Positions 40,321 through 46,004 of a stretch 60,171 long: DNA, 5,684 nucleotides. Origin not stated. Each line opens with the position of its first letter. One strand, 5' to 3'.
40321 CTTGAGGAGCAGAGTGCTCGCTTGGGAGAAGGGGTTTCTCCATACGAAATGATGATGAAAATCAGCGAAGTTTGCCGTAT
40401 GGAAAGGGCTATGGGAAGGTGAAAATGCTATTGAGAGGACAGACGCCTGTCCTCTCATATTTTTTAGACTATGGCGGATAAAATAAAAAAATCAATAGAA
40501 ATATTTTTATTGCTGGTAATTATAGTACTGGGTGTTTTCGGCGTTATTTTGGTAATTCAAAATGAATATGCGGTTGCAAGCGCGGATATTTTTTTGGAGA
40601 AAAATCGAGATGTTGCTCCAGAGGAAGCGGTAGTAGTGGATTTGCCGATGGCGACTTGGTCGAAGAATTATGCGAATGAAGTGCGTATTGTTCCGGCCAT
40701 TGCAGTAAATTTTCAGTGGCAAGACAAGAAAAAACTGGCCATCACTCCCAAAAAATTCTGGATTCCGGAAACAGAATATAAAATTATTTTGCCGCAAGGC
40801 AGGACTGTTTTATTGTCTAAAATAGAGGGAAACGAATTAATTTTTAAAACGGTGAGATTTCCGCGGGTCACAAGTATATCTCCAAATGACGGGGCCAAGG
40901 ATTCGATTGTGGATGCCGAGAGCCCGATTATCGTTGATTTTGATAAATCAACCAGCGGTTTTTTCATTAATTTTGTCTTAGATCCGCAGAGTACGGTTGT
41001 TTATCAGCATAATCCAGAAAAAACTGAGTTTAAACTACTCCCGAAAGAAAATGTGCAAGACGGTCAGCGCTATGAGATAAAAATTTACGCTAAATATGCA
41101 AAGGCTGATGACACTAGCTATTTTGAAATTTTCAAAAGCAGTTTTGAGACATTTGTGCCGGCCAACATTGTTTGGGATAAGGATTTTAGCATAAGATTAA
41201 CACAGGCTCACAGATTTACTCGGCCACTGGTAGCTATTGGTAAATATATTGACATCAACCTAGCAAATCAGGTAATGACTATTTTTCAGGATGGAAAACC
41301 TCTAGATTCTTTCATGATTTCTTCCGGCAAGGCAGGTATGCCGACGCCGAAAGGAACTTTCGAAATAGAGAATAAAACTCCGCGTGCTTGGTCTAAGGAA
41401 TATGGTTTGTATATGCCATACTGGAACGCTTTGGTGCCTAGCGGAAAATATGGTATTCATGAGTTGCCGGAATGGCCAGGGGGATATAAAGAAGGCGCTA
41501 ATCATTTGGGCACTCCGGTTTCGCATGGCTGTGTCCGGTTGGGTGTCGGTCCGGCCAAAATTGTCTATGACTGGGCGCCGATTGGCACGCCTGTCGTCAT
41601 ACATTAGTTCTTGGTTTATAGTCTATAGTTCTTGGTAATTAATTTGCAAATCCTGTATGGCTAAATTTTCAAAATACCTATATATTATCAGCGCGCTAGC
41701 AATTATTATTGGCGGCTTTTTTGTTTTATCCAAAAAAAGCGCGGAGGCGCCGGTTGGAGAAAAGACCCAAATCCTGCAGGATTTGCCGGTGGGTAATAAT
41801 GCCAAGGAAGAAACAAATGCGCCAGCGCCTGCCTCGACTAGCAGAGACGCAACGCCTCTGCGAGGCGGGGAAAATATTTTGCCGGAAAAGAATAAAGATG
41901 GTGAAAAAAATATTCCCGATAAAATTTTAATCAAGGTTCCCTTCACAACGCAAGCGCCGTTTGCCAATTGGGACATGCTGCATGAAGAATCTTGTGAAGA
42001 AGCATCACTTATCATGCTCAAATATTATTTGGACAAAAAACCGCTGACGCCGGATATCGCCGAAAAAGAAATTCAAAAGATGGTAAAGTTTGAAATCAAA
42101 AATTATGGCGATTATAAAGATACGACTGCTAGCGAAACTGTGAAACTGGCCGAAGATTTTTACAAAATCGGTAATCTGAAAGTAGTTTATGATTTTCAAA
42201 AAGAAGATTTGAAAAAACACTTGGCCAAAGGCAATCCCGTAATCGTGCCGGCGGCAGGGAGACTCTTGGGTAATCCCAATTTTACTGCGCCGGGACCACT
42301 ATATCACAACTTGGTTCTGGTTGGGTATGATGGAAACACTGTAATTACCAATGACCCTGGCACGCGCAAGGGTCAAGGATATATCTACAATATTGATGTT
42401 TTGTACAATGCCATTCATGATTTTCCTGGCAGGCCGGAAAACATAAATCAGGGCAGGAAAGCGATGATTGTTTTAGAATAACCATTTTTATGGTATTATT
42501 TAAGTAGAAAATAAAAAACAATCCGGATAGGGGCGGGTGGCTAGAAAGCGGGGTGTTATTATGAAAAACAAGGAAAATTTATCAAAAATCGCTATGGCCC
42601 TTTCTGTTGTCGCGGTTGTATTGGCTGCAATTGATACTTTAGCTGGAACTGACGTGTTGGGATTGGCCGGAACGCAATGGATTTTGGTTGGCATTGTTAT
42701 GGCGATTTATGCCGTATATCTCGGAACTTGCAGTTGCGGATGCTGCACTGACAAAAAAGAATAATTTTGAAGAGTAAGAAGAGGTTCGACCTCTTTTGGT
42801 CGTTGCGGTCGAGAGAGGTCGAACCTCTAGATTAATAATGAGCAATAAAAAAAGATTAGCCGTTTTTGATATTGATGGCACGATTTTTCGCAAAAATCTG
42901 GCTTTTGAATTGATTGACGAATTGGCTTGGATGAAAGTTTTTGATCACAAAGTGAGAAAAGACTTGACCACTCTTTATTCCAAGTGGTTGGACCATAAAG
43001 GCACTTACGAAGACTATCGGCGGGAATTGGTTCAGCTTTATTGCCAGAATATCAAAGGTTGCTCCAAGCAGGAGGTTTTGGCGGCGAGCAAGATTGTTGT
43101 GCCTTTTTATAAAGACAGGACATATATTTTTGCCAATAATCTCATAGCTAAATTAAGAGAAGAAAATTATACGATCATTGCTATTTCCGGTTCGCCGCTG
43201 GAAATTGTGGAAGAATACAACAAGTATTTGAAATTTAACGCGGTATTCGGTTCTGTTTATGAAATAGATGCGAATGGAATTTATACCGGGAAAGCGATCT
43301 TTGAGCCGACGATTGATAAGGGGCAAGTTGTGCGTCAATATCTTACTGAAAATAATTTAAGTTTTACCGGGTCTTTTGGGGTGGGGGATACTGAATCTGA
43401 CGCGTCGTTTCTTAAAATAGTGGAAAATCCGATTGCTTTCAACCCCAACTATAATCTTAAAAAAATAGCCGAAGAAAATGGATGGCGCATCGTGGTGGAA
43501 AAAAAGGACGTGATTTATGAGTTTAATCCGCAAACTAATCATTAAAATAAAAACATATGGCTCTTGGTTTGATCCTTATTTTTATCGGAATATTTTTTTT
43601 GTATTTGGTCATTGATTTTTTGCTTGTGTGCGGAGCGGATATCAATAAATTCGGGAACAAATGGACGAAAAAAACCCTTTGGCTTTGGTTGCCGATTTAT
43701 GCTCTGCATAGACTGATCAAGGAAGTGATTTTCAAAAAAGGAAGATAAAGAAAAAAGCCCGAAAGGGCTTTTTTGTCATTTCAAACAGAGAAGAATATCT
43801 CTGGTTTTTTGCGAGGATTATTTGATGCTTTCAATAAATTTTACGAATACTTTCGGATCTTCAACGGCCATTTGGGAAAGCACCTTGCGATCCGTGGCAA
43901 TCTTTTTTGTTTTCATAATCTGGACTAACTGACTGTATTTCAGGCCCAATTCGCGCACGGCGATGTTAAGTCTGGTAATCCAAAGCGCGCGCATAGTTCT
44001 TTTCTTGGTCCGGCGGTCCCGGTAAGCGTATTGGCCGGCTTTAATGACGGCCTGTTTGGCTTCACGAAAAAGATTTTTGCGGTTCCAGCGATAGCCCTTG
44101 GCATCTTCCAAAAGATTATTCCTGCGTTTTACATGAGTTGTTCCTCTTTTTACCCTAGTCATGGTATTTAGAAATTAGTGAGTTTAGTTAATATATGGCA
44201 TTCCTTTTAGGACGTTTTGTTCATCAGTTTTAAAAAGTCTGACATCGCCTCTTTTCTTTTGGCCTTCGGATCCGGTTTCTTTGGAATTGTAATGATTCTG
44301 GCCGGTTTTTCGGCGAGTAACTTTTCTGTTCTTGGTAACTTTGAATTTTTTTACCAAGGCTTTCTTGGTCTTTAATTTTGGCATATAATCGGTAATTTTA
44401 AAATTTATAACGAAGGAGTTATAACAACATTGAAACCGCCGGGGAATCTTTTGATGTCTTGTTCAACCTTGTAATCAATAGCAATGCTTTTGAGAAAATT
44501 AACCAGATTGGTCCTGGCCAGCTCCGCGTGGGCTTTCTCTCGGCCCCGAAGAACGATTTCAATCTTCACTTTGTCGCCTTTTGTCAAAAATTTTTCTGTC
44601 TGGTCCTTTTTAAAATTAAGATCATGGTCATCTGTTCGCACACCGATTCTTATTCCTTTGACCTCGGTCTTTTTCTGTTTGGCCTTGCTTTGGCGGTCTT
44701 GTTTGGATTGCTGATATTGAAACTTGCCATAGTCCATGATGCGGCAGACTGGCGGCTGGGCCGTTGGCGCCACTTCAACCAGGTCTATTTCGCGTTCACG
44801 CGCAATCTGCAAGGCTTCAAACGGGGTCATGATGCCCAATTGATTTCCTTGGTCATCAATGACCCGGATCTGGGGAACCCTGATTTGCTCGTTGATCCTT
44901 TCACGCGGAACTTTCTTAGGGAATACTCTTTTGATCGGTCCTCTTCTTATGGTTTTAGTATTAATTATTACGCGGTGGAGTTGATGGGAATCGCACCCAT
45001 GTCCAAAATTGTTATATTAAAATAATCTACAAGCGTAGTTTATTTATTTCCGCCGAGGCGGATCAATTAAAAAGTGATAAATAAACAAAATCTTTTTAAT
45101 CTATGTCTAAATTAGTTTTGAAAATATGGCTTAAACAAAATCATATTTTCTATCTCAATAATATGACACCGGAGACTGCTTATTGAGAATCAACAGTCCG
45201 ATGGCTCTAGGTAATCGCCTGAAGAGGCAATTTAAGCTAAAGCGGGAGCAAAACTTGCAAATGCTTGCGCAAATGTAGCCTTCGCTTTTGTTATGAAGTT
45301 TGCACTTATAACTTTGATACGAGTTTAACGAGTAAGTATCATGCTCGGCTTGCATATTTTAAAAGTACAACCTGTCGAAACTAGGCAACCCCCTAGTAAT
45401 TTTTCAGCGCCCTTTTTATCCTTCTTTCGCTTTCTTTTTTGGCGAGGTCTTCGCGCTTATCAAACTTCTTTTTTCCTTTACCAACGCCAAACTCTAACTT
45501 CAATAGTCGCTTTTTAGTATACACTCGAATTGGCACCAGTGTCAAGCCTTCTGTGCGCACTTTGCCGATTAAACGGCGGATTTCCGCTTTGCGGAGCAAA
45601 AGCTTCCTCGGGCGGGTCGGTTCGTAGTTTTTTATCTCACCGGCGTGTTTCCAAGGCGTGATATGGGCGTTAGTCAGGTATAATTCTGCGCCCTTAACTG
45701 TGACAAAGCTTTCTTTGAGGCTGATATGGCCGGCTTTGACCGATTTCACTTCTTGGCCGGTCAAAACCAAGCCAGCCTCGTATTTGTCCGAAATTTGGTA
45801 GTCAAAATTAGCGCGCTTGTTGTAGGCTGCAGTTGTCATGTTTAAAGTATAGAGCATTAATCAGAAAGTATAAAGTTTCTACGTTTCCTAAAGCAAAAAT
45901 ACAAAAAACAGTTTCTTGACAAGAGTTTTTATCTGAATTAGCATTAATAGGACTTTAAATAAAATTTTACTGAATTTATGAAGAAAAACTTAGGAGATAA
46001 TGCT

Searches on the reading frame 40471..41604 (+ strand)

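Call 12: search_protein_families(library=ncbifam, proteins=[window:40471-41604:+], max_evalue=0.001)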
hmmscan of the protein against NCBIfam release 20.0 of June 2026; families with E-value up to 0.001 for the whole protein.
window:40471-41604:+ (378 aa): 4 families
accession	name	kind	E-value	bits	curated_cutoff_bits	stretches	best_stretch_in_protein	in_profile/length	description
NF004785.0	PRK06132.1-2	subfamily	1.4e-13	50.8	169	1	262-377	67-171/353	hypothetical protein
NF004786.0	PRK06132.1-3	equivalog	1.5e-07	30.6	329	1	265-377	36-138/418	hypothetical protein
NF004787.0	PRK06132.1-4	equivalog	2.6e-06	26.5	409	1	260-372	60-161/347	hypothetical protein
NF009120.0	PRK12472.1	subfamily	9.5e-05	21.3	369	1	244-377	45-162/508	hypothetical protein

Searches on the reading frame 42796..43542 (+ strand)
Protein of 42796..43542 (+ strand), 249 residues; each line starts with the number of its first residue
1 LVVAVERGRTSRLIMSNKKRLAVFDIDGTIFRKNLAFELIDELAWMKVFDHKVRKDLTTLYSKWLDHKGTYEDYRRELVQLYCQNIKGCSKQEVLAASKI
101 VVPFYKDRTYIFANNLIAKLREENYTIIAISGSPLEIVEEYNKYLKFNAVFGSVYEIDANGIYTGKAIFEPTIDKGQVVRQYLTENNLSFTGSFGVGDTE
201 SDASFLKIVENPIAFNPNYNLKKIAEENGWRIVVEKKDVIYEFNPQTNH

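Call 12: search_protein_families(library=ncbifam, proteins=[window:42796-43542:+], max_evalue=0.001)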
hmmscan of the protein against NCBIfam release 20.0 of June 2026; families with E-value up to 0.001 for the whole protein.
window:42796-43542:+ (249 aa): 11 families
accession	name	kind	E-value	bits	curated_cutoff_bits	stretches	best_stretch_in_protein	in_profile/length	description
TIGR01490.1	HAD-SF-IB-hyp1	subfamily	8.3e-27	94.7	98.3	1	21-218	1-199/202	HAD-IB family hydrolase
TIGR01488.1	HAD-SF-IB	subfamily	6.9e-19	68.5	45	1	21-209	1-177/177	HAD-IB family phosphatase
TIGR00338.1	serB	equivalog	6.9e-17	61.8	144.15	1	15-227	10-205/219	phosphoserine phosphatase SerB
NF052359.1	HolPaseNeis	equivalog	1.8e-13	50.7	400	1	20-233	2-218/221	histidinol-phosphatase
NF052360.1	HolPasePseu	equivalog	2.1e-13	50.5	280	1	20-233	2-215/218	histidinol-phosphatase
TIGR01491.1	HAD-SF-IB-PSPlk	hypoth_equivalog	1.2e-09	38.2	151.9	1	20-227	5-200/201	phosphoserine phosphatase-like hydrolase, archaeal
NF045966.1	YcsE_rel_Pase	equivalog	7.4e-05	22.3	220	0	100-227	120-245/265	YcsE-related riboflavin metabolism phosphatase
TIGR00099.1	Cof-subfamily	subfamily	0.00017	21.2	137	0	168-225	182-240/256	Cof-type HAD-IIB family hydrolase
TIGR01484.1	HAD-SF-IIB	subfamily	0.0002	21.4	41.8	0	138-212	149-218/221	HAD-IIB family hydrolase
NF002245.0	PRK01158.1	equivalog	0.00058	19.2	198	0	168-225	151-209/233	phosphoglycolate phosphatase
NF010109.0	PRK13582.1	equivalog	0.00071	19.3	133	0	113-239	73-191/205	bifunctional phosphoserine phosphatase/homoserine phosphotransferase ThrH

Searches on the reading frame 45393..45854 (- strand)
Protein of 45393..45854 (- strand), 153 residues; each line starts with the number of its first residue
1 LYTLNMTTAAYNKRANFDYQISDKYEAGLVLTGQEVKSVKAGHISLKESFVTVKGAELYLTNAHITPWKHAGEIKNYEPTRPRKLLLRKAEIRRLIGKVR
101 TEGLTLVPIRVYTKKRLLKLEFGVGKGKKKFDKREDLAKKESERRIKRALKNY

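Call 12: search_protein_families(library=ncbifam, proteins=[window:45393-45854:-], max_evalue=0.001)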
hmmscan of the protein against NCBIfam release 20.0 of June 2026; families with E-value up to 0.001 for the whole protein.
window:45393-45854:- (153 aa): 2 families
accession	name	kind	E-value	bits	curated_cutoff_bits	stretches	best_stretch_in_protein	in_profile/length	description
NF003843.0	PRK05422.1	equivalog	5.9e-56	188.4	130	1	5-152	9-155/156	SsrA-binding protein SmpB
TIGR00086.1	smpB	equivalog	1.6e-51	174.2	119.1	1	10-151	3-144/144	SsrA-binding protein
